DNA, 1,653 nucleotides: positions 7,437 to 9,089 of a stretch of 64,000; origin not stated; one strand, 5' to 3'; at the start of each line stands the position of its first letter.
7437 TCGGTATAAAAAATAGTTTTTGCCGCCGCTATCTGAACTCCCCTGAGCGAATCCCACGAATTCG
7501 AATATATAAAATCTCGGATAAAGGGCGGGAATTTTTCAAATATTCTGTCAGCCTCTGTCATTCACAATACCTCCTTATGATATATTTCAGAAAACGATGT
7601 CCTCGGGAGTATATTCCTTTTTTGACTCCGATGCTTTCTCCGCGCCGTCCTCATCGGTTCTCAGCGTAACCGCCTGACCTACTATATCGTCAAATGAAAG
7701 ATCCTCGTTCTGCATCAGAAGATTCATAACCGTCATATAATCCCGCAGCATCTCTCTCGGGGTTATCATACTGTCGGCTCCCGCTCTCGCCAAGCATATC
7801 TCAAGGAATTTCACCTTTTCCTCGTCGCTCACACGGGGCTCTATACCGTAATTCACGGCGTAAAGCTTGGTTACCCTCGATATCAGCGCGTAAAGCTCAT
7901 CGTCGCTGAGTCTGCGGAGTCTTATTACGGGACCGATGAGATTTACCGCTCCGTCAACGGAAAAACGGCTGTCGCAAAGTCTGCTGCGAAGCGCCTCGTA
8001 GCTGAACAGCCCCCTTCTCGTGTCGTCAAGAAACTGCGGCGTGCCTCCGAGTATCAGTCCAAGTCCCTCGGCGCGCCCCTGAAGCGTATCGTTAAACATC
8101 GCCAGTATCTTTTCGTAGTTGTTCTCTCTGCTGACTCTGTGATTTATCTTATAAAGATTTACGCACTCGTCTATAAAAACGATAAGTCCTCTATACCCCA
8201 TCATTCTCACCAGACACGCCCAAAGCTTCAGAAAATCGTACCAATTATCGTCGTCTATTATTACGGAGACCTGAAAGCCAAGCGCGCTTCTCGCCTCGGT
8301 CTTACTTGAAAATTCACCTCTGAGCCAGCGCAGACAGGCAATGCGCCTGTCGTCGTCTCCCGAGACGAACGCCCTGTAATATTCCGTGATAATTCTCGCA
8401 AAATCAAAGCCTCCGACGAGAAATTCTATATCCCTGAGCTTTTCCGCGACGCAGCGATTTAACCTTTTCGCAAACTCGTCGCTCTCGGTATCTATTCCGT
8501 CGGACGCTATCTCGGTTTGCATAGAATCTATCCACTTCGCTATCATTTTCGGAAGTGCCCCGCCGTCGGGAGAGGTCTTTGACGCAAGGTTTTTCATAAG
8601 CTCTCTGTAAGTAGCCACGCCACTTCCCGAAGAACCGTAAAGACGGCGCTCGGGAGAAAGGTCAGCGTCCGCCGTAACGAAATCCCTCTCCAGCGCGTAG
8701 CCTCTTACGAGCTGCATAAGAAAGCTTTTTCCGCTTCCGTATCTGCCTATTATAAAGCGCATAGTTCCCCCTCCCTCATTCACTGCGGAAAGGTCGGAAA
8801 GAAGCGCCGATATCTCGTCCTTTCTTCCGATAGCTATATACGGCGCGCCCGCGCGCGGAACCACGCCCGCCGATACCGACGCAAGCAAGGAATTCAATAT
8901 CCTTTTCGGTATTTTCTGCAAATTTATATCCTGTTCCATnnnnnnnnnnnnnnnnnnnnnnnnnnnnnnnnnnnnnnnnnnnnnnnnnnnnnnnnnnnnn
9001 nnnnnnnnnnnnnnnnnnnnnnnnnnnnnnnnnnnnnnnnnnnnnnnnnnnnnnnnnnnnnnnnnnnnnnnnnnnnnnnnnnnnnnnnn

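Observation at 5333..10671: Three-gene TerB-N/TerB-C + DUF2791-type ATPase + Lhr-like helicase operon (Shango-type architecture) wedged between the ilvA leader and tRNA-Ser: candidate anti-phage system of unknown mechanism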

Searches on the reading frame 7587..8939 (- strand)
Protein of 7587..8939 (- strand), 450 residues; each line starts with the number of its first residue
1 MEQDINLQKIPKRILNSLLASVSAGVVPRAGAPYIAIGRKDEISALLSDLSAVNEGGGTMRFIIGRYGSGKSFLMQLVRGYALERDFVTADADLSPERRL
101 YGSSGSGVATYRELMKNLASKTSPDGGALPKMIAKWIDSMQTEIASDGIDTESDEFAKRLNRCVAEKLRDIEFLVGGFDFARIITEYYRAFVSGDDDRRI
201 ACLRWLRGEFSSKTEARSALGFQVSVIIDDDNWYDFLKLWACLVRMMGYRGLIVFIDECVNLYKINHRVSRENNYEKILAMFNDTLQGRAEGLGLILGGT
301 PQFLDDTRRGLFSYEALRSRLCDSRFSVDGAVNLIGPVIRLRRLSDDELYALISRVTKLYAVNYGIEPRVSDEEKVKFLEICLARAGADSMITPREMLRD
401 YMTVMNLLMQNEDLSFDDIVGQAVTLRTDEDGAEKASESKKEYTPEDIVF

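Call 7: search_protein_families(library=pfam, proteins=[window:7587-8939:-], max_evalue=0.01)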
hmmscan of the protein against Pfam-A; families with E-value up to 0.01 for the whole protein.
window:7587-8939:- (450 aa): 3 families
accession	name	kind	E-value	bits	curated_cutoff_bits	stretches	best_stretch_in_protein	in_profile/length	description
PF10923.14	BrxC_BrxD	-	5.7e-154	513.4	22.2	1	10-421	1-411/414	BREX system ATP-binding protein BrxC/D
PF13191.12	AAA_16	-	3.9e-08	34.4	32.6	1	37-164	3-124/167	AAA ATPase domain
PF13401.12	AAA_22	-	0.0038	18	27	0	60-133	7-75/130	AAA domain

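Call 8: search_protein_families(library=padloc, proteins=[window:7587-8939:-], max_evalue=0.01)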
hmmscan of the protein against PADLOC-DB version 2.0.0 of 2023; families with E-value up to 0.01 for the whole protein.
window:7587-8939:- (450 aa): 2 families
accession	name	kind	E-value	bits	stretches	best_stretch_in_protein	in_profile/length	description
PDLC03959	SngB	-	7.3e-167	553.9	1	8-429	4-423/439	-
PDLC02494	BrxD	-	8.5e-48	161.6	1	12-415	6-405/440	BrxD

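Call 16: search_protein_families(library=ncbifam, proteins=[window:7587-8939:-], max_evalue=0.01)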
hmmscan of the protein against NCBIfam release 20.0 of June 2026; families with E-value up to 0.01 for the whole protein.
window:7587-8939:- (450 aa): 1 family
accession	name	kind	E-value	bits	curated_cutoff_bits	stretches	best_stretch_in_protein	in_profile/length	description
NF033438.1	BREX_BrxD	equivalog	1.3e-46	159.6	350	1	16-414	6-400/423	BREX system ATP-binding protein BrxD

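Call 25: search_solved_structures(query=window:7587-8939:-, max_evalue=0.01)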
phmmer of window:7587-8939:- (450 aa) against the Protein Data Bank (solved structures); distinct sequences matched with E-value up to 0.01: 0.

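Call 55: search_dna_similar(query=window:7587-8939:-, collection=plasmids, mode=protein, max_rows=15, max_evalue=1e-10)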
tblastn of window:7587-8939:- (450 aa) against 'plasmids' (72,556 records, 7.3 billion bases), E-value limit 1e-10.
Records with a match: 696; places in all: 702; records where one place covers at least 80% of the query: 691.
Best place of each record, by identity: <60% 696.
By first word of the organism name: Klebsiella 449; Salmonella 144; Escherichia 14; Sulfitobacter 7; Phaeobacter 5; Bradyrhizobium 4; Azospirillum 4; Raoultella 4; Paracoccus 3; Burkholderia 3; and 48 more.
By predicted mobility (MOB-suite, as given by PLSDB): conjugative 542; non-mobilizable 109; mobilizable 45.
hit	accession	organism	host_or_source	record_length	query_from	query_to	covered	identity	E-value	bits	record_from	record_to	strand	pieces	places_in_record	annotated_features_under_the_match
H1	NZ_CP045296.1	Paenibacillus cellulositrophicus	cell culture,Thai soil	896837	5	434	96%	50.1%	1e-144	463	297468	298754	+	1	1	ATP-binding protein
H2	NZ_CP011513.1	Paenibacillus peoriae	cell culture,soil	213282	5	434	96%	49.0%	4e-140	450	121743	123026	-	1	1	ATP-binding protein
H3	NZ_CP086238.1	Clostridium estertheticum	single colony,bovine feces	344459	8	421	92%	47.0%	4e-131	424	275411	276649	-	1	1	ATP-binding protein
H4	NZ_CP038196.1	Paracoccus versutus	single cell,soil adjacent to the roots ...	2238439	7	447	98%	42.0%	1e-99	334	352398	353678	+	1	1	none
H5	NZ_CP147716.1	Bradyrhizobium sp. 27S5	-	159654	2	446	99%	41.4%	2e-107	356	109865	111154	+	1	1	ATP-binding protein | TerB N-terminal domain-containing protein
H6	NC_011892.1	Methylobacterium nodulans ORS 2060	-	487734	1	411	91%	44.8%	2e-100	336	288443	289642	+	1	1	TerB N-terminal domain-containing protein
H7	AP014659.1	Bradyrhizobium diazoefficiens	-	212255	2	436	97%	41.7%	1e-106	354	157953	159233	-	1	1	uncharacterized protein | uncharacterized protein (Precursor)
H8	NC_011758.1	Methylorubrum extorquens CM4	-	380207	10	447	97%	41.2%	3e-102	341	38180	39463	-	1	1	ATP-binding protein | DEAD/DEAH box helicase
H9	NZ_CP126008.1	Bradyrhizobium elkanii USDA 94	Glycine max,soybean,root nodule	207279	2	436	97%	41.5%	7e-106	352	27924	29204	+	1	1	ATP-binding protein | TerB N-terminal domain-containing protein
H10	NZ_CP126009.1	Bradyrhizobium elkanii USDA 94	Glycine max,soybean,root nodule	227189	2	436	97%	41.5%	7e-106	352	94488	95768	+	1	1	ATP-binding protein | TerB N-terminal domain-containing protein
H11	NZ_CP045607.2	Bacillus cereus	Whole organism,soil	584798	10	422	92%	43.4%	8e-113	372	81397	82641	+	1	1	ATP-binding protein | TerB N-terminal domain-containing protein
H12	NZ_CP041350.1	Komagataeibacter xylinus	Ziziphus mauritiana Lam,cell ...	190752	8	423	92%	43.1%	3e-103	344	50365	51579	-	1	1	ATP-binding protein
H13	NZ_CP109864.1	Paracoccus aminovorans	bacteria,human fecal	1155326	7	429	94%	42.3%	5e-98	329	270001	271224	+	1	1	record has no annotation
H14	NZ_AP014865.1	Bacillus thuringiensis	-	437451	10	422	92%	42.9%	3e-112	370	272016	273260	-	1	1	ATP-binding protein | TerB N-terminal domain-containing protein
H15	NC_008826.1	Methylibium petroleiphilum PM1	-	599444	4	438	97%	40.5%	2e-104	347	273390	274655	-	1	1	ATP-binding protein | TerB N-terminal domain-containing protein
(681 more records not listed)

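Call 57: get_annotated_region(hit=H11, flank=6000)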
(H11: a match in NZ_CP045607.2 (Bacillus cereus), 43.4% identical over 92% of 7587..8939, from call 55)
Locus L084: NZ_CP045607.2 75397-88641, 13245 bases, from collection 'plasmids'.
description: Bacillus cereus strain SB1 plasmid p1, complete sequence
organism: Bacillus cereus (NCBI taxid 1396)
taxonomy: Bacteria; Bacillota; Bacilli; Bacillales; Bacillaceae; Bacillus; Bacillus cereus
host: -; source: Whole organism,soil; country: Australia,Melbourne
typing (MOB-suite, as given by PLSDB): non-mobilizable; replicon rep_cluster_125; mating-pair formation MPF_T
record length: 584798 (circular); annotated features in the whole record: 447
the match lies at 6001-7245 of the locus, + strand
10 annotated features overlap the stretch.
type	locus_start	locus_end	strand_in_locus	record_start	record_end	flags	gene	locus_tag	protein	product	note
CDS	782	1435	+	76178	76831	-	-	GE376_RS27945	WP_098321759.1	hypothetical protein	-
CDS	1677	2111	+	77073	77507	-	-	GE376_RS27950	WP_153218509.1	hypothetical protein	-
CDS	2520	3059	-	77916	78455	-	-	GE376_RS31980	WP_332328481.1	tyrosine-type recombinase/integrase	GO:0015074 - DNA integration [Evidence IEA]; GO:0006310 - DNA recombination [Evidence IEA]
CDS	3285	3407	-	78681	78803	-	-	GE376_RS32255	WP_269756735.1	hypothetical protein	-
CDS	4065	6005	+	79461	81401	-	-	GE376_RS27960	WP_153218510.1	TerB N-terminal domain-containing protein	-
CDS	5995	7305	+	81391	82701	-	-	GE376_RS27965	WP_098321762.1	ATP-binding protein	-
CDS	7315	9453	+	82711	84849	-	-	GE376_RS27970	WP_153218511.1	DEAD/DEAH box helicase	-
CDS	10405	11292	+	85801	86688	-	-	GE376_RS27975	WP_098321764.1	hypothetical protein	-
CDS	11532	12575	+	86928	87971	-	-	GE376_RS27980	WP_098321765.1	PIN domain-containing protein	-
CDS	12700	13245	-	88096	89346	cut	-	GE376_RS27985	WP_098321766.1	helix-turn-helix transcriptional regulator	-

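Call 84: search_protein_families(library=pfam, proteins=[L084:4065-6005:+], max_evalue=0.001)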
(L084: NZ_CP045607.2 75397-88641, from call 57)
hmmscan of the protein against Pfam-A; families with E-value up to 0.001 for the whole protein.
L084:4065-6005:+ (646 aa): 3 families
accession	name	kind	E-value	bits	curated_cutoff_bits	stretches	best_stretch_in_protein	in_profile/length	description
PF13208.11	TerB_N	-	1.3e-27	97.3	25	1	149-285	27-153/207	TerB N-terminal domain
PF15615.11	TerB_C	-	2.8e-14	54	26.3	1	463-632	3-144/148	TerB-C domain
PF05154.21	TM2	-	1.6e-11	44.7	27.9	1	3-53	2-51/51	TM2 domain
